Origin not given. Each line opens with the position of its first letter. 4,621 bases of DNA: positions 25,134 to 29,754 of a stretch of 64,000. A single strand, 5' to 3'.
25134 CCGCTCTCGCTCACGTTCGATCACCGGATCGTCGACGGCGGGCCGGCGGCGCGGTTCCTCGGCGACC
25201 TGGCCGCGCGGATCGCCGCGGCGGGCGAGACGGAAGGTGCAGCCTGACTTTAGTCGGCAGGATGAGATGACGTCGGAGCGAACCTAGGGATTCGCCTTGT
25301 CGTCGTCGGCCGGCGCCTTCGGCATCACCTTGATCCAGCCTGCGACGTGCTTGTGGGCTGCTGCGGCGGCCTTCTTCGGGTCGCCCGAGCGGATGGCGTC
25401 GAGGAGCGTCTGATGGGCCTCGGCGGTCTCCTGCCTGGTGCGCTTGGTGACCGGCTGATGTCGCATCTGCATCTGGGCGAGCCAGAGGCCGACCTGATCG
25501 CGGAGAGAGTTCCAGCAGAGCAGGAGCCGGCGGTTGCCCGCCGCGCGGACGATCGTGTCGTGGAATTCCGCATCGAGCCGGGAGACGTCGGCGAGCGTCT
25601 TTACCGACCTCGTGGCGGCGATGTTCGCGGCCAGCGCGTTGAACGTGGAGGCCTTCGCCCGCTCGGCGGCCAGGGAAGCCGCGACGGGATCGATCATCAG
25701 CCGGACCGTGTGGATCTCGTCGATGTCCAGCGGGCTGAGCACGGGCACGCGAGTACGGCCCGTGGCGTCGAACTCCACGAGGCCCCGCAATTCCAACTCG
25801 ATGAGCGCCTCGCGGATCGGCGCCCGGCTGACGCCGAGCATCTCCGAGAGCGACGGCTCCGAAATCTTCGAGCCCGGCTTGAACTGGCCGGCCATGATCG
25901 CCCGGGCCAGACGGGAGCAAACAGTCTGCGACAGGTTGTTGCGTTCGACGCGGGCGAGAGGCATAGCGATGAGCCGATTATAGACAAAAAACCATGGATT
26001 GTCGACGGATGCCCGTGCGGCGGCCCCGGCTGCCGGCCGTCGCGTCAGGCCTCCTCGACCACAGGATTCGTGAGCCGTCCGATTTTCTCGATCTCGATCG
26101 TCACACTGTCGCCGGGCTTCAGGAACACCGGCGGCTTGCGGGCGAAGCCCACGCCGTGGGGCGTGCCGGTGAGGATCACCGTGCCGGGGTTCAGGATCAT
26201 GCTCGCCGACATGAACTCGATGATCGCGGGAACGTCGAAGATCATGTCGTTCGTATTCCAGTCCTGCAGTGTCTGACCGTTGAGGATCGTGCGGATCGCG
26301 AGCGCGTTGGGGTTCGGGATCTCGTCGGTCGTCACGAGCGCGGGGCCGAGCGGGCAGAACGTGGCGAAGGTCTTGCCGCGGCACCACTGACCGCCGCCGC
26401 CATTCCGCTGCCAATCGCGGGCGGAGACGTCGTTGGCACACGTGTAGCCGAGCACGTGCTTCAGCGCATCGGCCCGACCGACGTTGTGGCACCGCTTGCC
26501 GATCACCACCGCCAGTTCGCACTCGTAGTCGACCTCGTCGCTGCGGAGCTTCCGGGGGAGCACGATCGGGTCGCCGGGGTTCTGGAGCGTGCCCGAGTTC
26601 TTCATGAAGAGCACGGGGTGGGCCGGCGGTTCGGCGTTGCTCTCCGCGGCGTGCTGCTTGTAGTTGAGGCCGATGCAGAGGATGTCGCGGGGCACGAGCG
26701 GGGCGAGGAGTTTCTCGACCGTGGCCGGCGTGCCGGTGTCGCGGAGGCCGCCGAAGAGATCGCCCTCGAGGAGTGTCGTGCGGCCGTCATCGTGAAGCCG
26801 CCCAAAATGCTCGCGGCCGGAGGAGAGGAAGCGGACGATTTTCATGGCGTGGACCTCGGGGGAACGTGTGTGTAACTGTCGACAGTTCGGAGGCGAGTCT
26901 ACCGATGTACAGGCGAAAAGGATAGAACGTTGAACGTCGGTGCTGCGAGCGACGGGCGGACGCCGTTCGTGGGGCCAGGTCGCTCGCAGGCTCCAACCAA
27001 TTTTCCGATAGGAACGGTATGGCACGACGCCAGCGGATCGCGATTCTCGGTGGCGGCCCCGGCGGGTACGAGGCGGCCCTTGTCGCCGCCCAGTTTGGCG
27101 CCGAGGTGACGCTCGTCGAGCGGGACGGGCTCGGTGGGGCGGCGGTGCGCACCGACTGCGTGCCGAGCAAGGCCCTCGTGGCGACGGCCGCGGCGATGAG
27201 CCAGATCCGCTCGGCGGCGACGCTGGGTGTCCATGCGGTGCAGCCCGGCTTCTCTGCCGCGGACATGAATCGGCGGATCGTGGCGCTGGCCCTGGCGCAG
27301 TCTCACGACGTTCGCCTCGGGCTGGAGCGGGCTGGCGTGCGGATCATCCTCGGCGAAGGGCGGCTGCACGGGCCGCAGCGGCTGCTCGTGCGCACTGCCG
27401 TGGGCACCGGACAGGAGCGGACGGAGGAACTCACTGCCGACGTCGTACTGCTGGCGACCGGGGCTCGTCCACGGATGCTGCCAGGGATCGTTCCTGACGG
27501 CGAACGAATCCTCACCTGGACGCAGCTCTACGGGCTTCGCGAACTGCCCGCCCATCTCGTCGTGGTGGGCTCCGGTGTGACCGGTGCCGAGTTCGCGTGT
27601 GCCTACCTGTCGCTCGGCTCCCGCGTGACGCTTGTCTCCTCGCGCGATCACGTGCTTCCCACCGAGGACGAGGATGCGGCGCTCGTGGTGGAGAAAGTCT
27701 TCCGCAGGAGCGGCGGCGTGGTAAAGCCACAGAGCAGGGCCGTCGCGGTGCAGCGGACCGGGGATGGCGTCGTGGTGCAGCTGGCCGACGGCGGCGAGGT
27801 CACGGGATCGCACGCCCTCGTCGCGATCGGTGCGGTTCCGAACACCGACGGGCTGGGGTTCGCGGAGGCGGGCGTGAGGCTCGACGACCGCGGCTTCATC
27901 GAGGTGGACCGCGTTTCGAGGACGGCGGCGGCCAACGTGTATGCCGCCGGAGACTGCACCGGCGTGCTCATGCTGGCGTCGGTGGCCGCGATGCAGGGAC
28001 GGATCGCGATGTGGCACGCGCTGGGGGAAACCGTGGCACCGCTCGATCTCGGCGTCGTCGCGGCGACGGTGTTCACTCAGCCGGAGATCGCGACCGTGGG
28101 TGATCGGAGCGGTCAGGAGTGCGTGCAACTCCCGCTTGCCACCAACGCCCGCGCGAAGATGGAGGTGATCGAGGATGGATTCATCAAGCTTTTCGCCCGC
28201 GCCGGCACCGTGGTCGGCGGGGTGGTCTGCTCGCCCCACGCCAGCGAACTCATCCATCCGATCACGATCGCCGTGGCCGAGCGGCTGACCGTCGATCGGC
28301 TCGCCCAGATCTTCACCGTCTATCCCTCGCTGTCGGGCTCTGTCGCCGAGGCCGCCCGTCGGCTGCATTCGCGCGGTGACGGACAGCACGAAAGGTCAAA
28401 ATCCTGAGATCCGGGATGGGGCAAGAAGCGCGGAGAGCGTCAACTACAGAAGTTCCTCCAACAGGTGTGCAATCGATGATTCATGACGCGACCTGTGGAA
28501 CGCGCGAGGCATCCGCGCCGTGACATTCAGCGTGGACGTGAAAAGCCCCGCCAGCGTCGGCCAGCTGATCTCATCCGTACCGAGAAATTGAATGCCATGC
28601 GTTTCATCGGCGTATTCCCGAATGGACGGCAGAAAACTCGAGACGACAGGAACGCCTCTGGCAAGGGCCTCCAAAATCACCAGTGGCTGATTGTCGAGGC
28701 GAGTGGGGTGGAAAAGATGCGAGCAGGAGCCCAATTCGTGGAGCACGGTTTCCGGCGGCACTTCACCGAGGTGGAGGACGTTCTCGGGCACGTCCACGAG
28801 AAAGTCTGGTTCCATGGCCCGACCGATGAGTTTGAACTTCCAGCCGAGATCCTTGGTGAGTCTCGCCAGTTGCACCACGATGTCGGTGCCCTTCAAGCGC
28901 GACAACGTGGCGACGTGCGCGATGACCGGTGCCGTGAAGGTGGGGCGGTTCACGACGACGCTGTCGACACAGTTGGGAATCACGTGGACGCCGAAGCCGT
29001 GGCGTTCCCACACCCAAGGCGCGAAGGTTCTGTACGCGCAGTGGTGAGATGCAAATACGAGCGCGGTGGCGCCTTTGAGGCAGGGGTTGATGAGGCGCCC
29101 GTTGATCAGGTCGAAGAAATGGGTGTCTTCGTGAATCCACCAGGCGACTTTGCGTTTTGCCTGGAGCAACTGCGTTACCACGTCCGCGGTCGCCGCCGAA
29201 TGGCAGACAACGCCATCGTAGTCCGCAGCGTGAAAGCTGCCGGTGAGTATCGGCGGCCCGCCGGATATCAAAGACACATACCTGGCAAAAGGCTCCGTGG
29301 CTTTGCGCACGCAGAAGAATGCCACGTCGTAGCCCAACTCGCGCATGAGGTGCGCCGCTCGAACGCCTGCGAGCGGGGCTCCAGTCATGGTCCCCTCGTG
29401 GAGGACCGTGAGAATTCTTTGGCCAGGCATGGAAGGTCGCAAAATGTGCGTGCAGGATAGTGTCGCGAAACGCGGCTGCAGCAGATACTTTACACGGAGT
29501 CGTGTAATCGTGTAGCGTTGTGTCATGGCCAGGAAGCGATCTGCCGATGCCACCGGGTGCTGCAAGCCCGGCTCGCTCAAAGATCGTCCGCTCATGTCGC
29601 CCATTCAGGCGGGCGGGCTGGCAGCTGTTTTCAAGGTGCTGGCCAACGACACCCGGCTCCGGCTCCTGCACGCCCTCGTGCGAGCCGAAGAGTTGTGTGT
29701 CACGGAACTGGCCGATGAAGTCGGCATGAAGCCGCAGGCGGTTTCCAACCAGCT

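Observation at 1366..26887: Recurrent intergenic palindrome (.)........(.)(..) marks at least eight promoter regions of the catabolic half of the window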

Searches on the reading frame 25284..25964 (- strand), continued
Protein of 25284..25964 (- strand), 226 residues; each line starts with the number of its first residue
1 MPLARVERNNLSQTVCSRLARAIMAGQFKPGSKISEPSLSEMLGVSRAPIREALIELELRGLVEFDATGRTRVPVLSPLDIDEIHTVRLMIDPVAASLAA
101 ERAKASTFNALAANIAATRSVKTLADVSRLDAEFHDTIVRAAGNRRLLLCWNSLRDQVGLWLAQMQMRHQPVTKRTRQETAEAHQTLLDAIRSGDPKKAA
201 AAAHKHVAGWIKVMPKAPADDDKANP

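Call 39: find_encoding_contigs(protein=window:25284-25964:-, flank=10000, max_places=3)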
Protein window:25284-25964:- (226 aa): 1 contig read that carries it; 1 place shown.
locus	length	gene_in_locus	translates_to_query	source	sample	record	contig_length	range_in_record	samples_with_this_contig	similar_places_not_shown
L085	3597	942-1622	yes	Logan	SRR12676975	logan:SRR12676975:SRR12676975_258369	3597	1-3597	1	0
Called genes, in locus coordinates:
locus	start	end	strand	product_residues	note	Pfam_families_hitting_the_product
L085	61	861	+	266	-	PF10370:Rv2993c-like_N, PF01557:FAA_hydrolase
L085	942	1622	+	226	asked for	PF00392:GntR, PF07729:FCD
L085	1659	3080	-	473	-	PF00364:Biotin_lipoyl (weak), PF02817:E3_binding, PF00198:2-oxoacid_dh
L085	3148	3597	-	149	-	?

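Call 55: search_solved_structures(query=window:25284-25964:-, max_evalue=1e-8, show_alignments=1)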
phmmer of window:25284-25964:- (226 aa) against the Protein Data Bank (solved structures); distinct sequences matched with E-value up to 1e-8: 4.
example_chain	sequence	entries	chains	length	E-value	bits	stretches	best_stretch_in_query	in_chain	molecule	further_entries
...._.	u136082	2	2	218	6.2e-19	72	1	10-209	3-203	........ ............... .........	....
7u5q_A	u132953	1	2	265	4.7e-11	46.2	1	4-208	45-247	Transcriptional regulator, GntR family protein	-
3c7j_A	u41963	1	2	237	3.8e-10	43.3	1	11-149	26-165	Transcriptional regulator, GntR family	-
2di3_A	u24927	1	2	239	6.5e-10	42.5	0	84-215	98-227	Bacterial regulatory proteins, GntR family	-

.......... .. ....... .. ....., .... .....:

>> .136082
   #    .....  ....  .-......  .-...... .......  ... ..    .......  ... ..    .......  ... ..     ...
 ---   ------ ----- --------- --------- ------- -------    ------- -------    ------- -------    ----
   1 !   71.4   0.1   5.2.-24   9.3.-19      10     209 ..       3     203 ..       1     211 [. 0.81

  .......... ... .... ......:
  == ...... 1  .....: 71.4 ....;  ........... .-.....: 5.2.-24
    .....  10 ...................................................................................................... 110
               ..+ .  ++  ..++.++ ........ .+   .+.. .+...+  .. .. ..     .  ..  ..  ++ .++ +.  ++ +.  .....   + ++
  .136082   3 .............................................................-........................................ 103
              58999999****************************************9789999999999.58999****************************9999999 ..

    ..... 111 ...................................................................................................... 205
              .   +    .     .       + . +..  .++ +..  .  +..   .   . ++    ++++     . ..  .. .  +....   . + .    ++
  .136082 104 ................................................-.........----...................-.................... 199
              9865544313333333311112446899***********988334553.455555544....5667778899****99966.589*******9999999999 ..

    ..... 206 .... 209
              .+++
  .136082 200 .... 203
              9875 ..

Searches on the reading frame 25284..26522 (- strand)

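Call 9: search_protein_families(library=pfam, proteins=[window:25284-26522:-], max_evalue=0.001)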
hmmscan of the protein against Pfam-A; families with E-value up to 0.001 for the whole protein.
window:25284-26522:- (412 aa): 2 families
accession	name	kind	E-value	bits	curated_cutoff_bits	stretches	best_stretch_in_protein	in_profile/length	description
PF07729.17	FCD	-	2.1e-22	80.3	24.3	1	269-394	1-124/125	FCD domain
PF00392.27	GntR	-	2.3e-14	53.2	27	1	198-259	2-64/64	Bacterial regulatory proteins, gntR family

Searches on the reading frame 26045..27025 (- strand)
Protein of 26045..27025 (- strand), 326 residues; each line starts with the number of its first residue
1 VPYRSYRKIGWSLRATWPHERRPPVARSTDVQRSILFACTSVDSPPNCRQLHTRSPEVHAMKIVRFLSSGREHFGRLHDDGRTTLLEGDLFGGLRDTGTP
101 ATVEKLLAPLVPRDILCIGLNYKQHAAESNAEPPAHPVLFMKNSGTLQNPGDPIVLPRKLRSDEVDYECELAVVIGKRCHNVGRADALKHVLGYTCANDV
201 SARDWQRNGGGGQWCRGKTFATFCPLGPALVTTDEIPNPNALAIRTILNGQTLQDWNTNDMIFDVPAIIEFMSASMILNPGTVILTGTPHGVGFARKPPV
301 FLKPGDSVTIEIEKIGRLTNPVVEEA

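Call 9: search_protein_families(library=pfam, proteins=[window:26045-27025:-], max_evalue=0.001)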
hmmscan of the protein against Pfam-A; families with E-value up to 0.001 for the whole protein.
window:26045-27025:- (326 aa): 2 families
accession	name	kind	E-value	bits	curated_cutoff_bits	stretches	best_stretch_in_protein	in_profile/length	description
PF01557.24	FAA_hydrolase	-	1.1e-75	254.4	23.9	1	115-323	2-214/214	Fumarylacetoacetate (FAA) hydrolase C-terminal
PF10370.14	Rv2993c-like_N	-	7.9e-08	33.5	21.3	1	61-109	1-50/50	Rv2993c-like, N-terminal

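Call 31: search_protein_families(library=ncbifam, proteins=[window:26045-26845:-], max_evalue=0.00001)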
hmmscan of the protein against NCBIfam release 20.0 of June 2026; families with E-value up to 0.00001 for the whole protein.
window:26045-26845:- (266 aa): 6 families
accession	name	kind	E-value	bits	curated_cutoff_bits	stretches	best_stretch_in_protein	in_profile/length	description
NF053535.1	DhyDRhmHlse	equivalog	1.5e-65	221.3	500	1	55-263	73-279/284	2,4-didehydro-3-deoxy-L-rhamnonate hydrolase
TIGR02303.1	HpaG-C-term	equivalog_domain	2.3e-58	197.6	276.4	1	46-265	36-245/245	4-hydroxyphenylacetate degradation bifunctional isomerase/decarboxylase, C-terminal subunit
NF011750.0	PRK15203.1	equivalog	4.4e-43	147.6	811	1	55-265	225-425/429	4-hydroxyphenylacetate degradation bifunctional isomerase/decarboxylase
NF009399.0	PRK12764.1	equivalog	6.4e-40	137.6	444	1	48-264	17-228/501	fumarylacetoacetate hydrolase family protein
TIGR02305.1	HpaG-N-term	equivalog_domain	1.5e-34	119.3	228.65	1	71-262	27-205/205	4-hydroxyphenylacetate degradation bifunctional isomerase/decarboxylase, N-terminal subunit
NF007967.0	PRK10691.1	equivalog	4.3e-32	111.2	201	1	54-253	18-210/219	fumarylacetoacetate hydrolase family protein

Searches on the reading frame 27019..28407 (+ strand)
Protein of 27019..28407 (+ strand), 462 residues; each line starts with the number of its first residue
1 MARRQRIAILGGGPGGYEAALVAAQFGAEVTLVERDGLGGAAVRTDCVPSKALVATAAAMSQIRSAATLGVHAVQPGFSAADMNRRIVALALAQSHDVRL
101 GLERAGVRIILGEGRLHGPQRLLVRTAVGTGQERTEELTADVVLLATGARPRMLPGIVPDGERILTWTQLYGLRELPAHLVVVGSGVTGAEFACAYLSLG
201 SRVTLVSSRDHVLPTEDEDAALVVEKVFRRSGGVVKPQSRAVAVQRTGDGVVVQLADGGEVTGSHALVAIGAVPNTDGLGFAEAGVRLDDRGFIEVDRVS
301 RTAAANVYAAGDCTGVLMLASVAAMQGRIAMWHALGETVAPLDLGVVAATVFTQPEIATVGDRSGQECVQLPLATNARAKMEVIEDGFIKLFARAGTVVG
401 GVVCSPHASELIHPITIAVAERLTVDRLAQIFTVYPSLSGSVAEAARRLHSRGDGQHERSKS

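Call 9: search_protein_families(library=pfam, proteins=[window:27019-28407:+], max_evalue=0.001)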
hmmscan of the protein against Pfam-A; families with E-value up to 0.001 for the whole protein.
window:27019-28407:+ (462 aa): 8 families
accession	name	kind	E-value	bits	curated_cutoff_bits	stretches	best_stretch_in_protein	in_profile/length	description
PF07992.20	Pyr_redox_2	-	1.1e-59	202.7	26.1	1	6-327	2-291/291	Pyridine nucleotide-disulphide oxidoreductase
PF00070.33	Pyr_redox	-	2.6e-22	79.6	22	2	179-256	1-80/82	Pyridine nucleotide-disulphide oxidoreductase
PF02852.28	Pyr_redox_dim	-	3.9e-15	56.4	25.3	1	347-445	1-109/110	Pyridine nucleotide-disulphide oxidoreductase, dimerisation domain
PF13738.12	Pyr_redox_3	-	7.7e-08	32.4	30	1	135-311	120-305/305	Pyridine nucleotide-disulphide oxidoreductase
PF01262.27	AlaDh_PNT_C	-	5.4e-06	26.4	23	0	5-36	29-60/214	Alanine dehydrogenase/PNT, C-terminal domain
PF12831.13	FAD_oxidored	-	5.7e-06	26.3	27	1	7-44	2-40/416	FAD dependent oxidoreductase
PF01134.28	GIDA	-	6.1e-06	26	22.1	1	7-67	2-60/391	Glucose inhibited division protein A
PF13450.12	NAD_binding_8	-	2.5e-05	24.9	21.9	0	9-42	1-35/68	NAD(P)-binding Rossmann-like domain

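Call 31: search_protein_families(library=ncbifam, proteins=[window:27019-28407:+], max_evalue=0.00001)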
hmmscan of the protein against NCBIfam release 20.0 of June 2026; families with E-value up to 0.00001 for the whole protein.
window:27019-28407:+ (462 aa): 41 families (the best 25 are shown)
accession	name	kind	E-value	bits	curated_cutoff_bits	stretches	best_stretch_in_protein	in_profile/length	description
NF005883.0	PRK07845.1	equivalog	5.8e-196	652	479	1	5-453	3-463/466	NAD(P)H-quinone dehydrogenase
TIGR01350.1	lipoamide_DH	equivalog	1.4e-95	320.7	408.8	1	6-449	3-454/461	dihydrolipoyl dehydrogenase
TIGR02053.1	MerA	equivalog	2.6e-77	260.8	454.45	1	6-447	2-451/465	mercury(II) reductase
NF003585.0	PRK05249.1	equivalog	4.9e-71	239.7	465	1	7-445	9-453/464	Si-specific NAD(P)(+) transhydrogenase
NF004991.0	PRK06370.1-3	subfamily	8e-71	239.1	620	1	6-447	37-485/509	FAD-containing oxidoreductase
NF004946.0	PRK06292.2-4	subfamily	8.5e-62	209.5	634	1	9-454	8-475/487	dihydrolipoyl dehydrogenase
NF010311.1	PRK13748.1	subfamily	4.5e-61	207.3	600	1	3-435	96-534/560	mercury(II) reductase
TIGR01424.1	gluta_reduc_2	equivalog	9.9e-61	205.6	606.05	1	9-439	7-439/446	glutathione-disulfide reductase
NF004776.0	PRK06116.1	equivalog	1.5e-58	198.9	480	1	8-363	8-355/450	glutathione-disulfide reductase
NF004945.0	PRK06292.2-3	equivalog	1.3e-57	195.8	494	1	7-448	6-451/457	dihydrolipoyl dehydrogenase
NF005884.0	PRK07846.1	equivalog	1.8e-57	195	501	1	7-445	6-447/454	mycothione reductase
NF004939.0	PRK06292.1-1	equivalog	2.8e-57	194.5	435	1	4-454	5-463/476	dihydrolipoyl dehydrogenase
NF004943.0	PRK06292.2-1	equivalog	1.5e-56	192.1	432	1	7-449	6-455/456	dihydrolipoyl dehydrogenase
NF004992.0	PRK06370.1-4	equivalog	3e-55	187.5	629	1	8-442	8-448/459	FAD-containing oxidoreductase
TIGR03452.1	mycothione_red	equivalog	2.2e-53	181.7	635.65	1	7-442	5-445/452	mycothione reductase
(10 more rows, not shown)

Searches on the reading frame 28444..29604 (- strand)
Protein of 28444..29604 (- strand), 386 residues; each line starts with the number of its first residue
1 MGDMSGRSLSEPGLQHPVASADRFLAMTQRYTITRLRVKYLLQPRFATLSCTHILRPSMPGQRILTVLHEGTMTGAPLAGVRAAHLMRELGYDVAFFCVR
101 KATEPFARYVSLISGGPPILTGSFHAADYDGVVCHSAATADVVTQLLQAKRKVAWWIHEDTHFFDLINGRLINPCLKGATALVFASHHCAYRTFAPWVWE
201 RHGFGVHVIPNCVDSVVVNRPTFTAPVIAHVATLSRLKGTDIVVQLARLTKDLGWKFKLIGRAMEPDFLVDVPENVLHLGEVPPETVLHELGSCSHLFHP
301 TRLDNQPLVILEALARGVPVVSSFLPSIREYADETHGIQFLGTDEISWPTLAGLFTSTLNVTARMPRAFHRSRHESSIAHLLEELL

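Call 9: search_protein_families(library=pfam, proteins=[window:28444-29604:-], max_evalue=0.001)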
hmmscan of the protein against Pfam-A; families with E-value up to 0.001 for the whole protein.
window:28444-29604:- (386 aa): 3 families
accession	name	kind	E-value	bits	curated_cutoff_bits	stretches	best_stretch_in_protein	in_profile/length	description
PF16994.11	Glyco_trans_4_5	-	1.2e-12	48.3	26.6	1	61-190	2-134/172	Glycosyl-transferase family 4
PF13692.12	Glyco_trans_1_4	-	3.5e-11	44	27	1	226-338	2-122/142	Glycosyl transferases group 1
PF00534.26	Glycos_transf_1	-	2.2e-10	40.8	26.4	1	225-341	15-139/172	Glycosyl transferases group 1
